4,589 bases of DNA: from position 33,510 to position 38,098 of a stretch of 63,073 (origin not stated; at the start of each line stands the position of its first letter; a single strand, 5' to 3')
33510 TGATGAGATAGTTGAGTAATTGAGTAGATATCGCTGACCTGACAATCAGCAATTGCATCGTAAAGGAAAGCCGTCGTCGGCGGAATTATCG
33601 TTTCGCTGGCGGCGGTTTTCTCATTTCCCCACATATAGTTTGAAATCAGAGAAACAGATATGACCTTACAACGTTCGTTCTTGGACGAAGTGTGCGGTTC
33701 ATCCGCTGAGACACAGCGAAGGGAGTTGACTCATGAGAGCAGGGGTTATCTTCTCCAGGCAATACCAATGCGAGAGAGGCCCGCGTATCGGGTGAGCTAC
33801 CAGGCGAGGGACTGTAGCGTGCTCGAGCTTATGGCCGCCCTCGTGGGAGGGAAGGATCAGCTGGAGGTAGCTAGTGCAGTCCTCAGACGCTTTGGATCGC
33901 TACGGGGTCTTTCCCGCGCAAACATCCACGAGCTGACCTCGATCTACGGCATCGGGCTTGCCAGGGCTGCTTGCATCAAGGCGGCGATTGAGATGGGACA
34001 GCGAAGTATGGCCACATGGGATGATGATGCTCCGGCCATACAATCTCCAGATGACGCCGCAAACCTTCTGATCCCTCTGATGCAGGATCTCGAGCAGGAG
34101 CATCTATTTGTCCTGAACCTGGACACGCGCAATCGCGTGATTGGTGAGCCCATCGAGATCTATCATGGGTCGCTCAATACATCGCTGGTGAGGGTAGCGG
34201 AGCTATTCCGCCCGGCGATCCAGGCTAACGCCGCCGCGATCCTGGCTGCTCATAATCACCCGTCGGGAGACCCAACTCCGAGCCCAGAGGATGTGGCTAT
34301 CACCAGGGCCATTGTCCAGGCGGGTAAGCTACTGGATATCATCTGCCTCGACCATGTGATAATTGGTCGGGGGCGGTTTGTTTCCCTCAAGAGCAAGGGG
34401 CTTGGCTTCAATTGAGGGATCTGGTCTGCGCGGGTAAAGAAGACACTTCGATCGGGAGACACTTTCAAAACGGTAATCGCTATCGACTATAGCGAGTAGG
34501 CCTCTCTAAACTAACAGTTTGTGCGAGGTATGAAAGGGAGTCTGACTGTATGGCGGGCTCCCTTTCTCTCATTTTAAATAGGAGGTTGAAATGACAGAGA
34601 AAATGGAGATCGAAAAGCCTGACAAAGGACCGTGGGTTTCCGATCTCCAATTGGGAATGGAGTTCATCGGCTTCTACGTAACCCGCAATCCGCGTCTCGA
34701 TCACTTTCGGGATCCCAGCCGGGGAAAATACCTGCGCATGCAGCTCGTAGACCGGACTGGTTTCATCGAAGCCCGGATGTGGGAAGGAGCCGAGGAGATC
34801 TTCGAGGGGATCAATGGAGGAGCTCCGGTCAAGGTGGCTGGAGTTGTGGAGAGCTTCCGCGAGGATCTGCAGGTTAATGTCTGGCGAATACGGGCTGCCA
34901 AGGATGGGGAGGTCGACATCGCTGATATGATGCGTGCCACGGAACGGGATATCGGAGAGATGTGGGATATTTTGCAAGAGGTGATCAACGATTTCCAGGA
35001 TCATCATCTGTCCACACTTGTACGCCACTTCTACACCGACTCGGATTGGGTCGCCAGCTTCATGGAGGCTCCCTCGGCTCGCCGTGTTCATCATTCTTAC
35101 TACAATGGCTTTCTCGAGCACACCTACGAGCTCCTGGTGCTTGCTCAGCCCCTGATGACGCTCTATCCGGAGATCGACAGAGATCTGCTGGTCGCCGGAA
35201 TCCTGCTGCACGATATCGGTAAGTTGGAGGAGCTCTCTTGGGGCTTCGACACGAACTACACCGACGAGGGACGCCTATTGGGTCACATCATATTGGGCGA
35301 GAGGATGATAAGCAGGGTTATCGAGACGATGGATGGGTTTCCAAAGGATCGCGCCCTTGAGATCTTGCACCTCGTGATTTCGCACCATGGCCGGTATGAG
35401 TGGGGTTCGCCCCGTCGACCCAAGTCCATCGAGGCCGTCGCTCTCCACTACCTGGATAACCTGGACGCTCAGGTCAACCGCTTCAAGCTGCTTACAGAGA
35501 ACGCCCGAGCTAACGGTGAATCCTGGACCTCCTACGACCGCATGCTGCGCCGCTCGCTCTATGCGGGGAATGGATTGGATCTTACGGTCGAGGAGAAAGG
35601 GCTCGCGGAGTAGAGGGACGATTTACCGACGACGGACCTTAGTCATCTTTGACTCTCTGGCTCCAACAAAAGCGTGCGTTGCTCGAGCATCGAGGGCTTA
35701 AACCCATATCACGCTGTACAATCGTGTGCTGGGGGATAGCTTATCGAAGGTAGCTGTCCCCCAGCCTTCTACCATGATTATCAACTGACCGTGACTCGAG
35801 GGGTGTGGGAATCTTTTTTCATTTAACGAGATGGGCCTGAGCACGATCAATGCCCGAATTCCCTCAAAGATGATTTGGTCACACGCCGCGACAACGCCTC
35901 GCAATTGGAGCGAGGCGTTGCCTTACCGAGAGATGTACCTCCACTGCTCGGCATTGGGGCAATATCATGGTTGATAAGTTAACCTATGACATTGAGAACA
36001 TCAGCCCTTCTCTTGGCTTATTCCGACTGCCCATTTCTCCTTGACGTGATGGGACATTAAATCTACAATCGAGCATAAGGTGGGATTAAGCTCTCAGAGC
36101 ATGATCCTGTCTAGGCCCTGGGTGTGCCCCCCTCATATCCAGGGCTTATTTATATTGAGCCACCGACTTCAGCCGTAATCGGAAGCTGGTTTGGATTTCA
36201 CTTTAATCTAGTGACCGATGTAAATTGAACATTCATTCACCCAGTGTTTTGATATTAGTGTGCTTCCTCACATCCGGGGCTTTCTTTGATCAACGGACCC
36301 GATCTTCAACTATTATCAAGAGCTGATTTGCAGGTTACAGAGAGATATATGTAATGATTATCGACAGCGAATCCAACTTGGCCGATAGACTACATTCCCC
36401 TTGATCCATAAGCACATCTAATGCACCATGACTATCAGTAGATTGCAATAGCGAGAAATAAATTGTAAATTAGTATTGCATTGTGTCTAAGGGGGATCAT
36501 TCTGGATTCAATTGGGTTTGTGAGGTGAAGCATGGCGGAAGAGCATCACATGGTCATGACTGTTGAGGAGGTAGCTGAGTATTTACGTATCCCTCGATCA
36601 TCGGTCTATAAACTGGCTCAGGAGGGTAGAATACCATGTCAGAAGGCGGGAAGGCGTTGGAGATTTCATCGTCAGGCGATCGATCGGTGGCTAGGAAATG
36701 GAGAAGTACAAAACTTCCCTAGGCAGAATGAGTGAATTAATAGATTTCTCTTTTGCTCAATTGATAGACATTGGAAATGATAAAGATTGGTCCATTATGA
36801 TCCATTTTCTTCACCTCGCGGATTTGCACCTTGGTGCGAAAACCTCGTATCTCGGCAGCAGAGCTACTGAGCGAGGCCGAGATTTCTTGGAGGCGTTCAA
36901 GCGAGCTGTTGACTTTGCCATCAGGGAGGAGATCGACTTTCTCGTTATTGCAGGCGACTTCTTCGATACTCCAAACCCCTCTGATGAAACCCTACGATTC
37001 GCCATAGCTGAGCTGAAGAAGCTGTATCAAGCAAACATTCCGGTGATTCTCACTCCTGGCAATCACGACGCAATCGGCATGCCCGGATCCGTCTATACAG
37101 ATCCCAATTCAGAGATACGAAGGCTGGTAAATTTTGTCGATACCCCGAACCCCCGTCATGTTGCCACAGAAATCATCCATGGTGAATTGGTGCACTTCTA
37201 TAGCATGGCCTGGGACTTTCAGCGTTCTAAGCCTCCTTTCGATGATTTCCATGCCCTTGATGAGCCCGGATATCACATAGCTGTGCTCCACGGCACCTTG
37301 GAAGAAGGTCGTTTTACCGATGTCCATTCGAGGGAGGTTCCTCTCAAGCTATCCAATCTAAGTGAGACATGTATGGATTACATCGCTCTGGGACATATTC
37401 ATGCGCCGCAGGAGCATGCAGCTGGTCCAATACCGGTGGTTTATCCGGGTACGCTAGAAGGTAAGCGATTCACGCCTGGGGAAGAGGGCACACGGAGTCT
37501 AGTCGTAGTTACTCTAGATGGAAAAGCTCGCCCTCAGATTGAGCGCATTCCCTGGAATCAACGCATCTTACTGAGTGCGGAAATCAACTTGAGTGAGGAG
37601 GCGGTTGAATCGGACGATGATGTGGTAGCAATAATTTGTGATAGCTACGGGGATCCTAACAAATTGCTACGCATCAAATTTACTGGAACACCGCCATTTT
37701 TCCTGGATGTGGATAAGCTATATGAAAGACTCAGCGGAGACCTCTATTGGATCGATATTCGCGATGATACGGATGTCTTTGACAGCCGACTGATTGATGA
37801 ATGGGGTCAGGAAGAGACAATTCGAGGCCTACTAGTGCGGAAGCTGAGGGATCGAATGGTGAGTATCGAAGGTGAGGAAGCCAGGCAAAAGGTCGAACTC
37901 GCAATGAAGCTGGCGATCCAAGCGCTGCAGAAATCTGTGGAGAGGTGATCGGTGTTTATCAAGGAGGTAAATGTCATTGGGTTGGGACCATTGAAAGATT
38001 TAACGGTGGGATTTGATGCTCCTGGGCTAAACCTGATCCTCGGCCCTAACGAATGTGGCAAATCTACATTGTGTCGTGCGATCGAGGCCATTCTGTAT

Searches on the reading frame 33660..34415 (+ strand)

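Call 36: search_protein_families(library=pfam, proteins=[window:33660-34415:+], max_evalue=0.01)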
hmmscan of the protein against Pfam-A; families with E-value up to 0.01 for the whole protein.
window:33660-34415:+ (251 aa): 5 families
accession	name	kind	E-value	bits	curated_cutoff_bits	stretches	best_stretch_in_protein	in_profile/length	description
PF04002.20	RadC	-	4.3e-38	130.4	22.1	1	127-248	1-121/121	RadC-like JAB domain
PF20582.4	UPF0758_N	-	1.7e-06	28.4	27.1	1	34-104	3-77/77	UPF0758 N-terminal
PF12826.13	HHH_2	-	0.00012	22.6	27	1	70-107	15-52/64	Helix-hairpin-helix motif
PF14464.11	Prok-JAB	-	0.0069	16.7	25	0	179-223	58-95/114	Prokaryotic homologs of the JAB domain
PF14520.12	HHH_5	-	0.0088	16.9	27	0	70-109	14-54/57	Helix-hairpin-helix domain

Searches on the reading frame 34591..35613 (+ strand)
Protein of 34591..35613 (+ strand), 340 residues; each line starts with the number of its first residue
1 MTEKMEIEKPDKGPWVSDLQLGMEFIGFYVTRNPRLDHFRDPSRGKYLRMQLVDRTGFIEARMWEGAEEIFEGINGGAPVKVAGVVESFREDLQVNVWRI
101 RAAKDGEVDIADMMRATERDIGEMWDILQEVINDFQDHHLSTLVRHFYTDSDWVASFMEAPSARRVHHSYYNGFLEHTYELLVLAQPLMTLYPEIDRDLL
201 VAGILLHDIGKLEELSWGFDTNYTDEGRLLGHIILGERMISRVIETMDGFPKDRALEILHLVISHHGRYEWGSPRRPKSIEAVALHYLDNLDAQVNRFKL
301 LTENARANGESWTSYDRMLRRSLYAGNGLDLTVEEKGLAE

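Call 36: search_protein_families(library=pfam, proteins=[window:34591-35613:+], max_evalue=0.01)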
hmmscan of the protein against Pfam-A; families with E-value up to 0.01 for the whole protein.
window:34591-35613:+ (340 aa): 3 families
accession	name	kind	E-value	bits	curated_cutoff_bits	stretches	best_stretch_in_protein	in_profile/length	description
PF01966.28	HD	-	4.3e-13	50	22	1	175-293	2-115/116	HD domain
PF01336.31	tRNA_anti-codon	-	7.7e-07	29.4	27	1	43-101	13-73/75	OB-fold nucleic acid binding domain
PF18019.7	Cas3_HD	-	0.00026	21.5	23.1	1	188-289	46-151/207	Cas3, HD domain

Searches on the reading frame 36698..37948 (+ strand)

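Call 3: search_protein_families(library=padloc, proteins=[window:36698-37948:+], max_evalue=0.001)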
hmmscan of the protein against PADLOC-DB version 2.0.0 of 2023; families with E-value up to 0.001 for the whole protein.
window:36698-37948:+ (416 aa): 1 family
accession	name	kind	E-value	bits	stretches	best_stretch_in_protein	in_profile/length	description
PDLC00736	Effector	-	4.6e-05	20.5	1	37-124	5-85/561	Endonuclease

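Call 4: search_protein_families(library=pfam, proteins=[window:36698-37948:+], max_evalue=0.01)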
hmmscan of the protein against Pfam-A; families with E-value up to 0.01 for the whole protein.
window:36698-37948:+ (416 aa): 2 families
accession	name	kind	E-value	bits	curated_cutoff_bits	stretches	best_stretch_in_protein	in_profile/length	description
PF00149.33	Metallophos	-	2.4e-17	64.5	21.5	1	36-237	2-191/191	Calcineurin-like phosphoesterase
PF12850.12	Metallophos_2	-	4.2e-09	37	27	1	38-262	4-144/154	Calcineurin-like phosphoesterase superfamily domain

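Call 6: search_protein_families(library=ncbifam, proteins=[window:36698-37948:+], max_evalue=0.001)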
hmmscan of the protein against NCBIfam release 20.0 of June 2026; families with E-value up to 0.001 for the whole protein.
window:36698-37948:+ (416 aa): 12 families
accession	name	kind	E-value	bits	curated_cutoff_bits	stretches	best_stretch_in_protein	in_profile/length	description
NF041029.1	Mre11_Pyroc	equivalog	9.4e-26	90.6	600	1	36-133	2-95/438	DNA double-strand break repair protein Mre11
NF041031.1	Mre11_Sulfo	equivalog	9.7e-21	74.4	500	1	37-237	2-192/374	DNA double-strand break repair protein Mre11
TIGR00619.1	sbcd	subfamily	3.5e-20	72.9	77.65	1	37-125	3-87/252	exonuclease subunit SbcD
NF041030.1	Mre11_Halo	equivalog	1.2e-17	64.1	550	1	34-301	1-245/361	DNA double-strand break repair protein Mre11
NF008206.2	PRK10966.1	equivalog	3.7e-11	42.8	450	1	36-128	2-89/380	exonuclease subunit SbcD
NF041754.1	sbcd_Bac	equivalog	2.6e-09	36.8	750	1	37-125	3-87/390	exonuclease subunit SbcD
NF041753.2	sbcd_Staph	equivalog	1.2e-08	34.2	480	1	37-125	3-87/375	exonuclease subunit SbcD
NF053862.1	DS9_1_antiphage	equivalog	3.4e-06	26.2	420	1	37-128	196-292/486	anti-phage phosphoesterase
TIGR00040.1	yfcE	subfamily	6.7e-06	26.3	56.25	0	64-125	13-63/158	YfcE family phosphodiesterase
TIGR04123.1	P_estr_lig_assc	hypoth_equivalog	2.5e-05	23.8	150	1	36-125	22-110/207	ligase-associated DNA damage response endonuclease PdeM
TIGR00583.1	mre11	equivalog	7e-05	22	434.6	0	40-116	9-80/405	DNA repair protein (mre11)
NF003743.0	PRK05340.1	equivalog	0.00078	18.7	134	0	38-124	5-82/242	UDP-2,3-diacylglucosamine diphosphatase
